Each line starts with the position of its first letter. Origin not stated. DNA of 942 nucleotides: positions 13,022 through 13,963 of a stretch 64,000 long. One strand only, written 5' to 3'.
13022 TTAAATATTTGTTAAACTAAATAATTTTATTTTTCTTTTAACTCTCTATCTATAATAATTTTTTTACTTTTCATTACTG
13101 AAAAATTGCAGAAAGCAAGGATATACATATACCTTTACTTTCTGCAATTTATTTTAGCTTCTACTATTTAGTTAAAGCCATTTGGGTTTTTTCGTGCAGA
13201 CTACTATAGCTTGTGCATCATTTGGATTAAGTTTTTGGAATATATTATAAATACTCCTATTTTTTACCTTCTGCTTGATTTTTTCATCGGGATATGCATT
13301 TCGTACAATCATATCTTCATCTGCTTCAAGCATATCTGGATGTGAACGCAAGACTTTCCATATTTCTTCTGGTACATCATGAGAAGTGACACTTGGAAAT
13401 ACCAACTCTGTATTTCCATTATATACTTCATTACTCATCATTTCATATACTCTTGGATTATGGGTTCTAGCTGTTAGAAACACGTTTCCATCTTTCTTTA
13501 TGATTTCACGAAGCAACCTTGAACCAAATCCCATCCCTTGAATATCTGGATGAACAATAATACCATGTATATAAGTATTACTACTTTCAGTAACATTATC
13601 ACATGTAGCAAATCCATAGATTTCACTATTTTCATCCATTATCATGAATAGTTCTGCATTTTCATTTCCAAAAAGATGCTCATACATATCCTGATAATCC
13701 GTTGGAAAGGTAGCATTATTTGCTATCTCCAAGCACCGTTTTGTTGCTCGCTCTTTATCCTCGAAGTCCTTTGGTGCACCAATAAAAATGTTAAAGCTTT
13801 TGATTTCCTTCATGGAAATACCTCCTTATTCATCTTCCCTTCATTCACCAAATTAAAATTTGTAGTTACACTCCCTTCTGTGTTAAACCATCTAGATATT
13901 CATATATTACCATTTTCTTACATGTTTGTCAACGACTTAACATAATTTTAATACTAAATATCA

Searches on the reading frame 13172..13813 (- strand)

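Call 90: search_protein_families(library=pfam, proteins=[window:13172-13813:-], max_evalue=0.1)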
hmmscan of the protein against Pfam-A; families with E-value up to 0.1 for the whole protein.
window:13172-13813:- (213 aa): 5 families
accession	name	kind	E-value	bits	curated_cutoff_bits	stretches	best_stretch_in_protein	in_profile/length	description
PF00583.31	Acetyltransf_1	-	5.1e-12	46.5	20.7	1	35-120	15-105/116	Acetyltransferase (GNAT) family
PF13508.13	Acetyltransf_7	-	5.3e-08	33.6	27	1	54-109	3-61/84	Acetyltransferase (GNAT) domain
PF13673.13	Acetyltransf_10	-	1.4e-06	28.7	23.6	1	34-107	11-79/128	Acetyltransferase (GNAT) domain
PF08445.16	FR47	-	0.00013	22.3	22.1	1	71-120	13-66/86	FR47-like protein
PF08350.17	FilR1_middle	-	0.075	13.5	27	0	36-74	55-91/128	Methanogenesis regulatory protein FilR1, middle domain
